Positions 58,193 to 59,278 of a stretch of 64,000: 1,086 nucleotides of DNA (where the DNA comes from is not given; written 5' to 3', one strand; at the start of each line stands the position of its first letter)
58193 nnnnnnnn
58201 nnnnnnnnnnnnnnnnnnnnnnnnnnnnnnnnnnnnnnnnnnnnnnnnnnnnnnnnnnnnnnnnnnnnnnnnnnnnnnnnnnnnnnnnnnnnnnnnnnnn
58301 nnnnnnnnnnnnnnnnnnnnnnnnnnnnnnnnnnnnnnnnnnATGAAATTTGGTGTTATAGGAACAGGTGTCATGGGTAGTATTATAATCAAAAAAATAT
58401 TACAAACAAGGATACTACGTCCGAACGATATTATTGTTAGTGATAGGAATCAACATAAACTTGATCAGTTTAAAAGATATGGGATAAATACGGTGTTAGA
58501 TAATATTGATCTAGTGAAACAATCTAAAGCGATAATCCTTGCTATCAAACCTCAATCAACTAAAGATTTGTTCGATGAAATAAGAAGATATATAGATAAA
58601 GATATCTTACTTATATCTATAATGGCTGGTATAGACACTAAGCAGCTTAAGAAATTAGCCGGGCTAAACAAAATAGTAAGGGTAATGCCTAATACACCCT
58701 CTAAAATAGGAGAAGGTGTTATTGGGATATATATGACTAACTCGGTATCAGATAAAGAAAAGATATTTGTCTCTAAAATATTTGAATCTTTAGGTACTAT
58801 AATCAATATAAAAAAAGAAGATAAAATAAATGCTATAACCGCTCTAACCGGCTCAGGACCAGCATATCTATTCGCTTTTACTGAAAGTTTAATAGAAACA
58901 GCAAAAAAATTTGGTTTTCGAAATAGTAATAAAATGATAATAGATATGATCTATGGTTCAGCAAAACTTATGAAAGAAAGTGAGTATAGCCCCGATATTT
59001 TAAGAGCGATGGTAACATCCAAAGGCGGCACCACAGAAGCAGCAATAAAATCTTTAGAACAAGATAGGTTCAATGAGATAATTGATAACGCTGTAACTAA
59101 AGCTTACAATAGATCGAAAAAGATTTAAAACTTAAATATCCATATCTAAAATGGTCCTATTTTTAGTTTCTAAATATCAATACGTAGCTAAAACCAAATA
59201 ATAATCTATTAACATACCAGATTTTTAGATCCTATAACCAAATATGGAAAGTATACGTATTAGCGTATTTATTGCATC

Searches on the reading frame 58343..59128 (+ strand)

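Call 16: search_protein_families(library=pfam, proteins=[window:58343-59128:+], max_evalue=0.00001)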
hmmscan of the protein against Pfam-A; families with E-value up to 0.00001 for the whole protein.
window:58343-59128:+ (261 aa): 3 families
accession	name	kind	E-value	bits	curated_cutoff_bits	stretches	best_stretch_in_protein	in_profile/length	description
PF14748.11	P5CR_dimer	-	2.3e-29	102.2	25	1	159-260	1-104/105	Pyrroline-5-carboxylate reductase dimerisation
PF03807.23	F420_oxidored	-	3.1e-16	60.2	21.6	1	2-96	1-94/94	NADP oxidoreductase coenzyme F420-dependent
PF03446.21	NAD_binding_2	-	2.2e-07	31.5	21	1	2-92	1-91/161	NAD binding domain of 6-phosphogluconate dehydrogenase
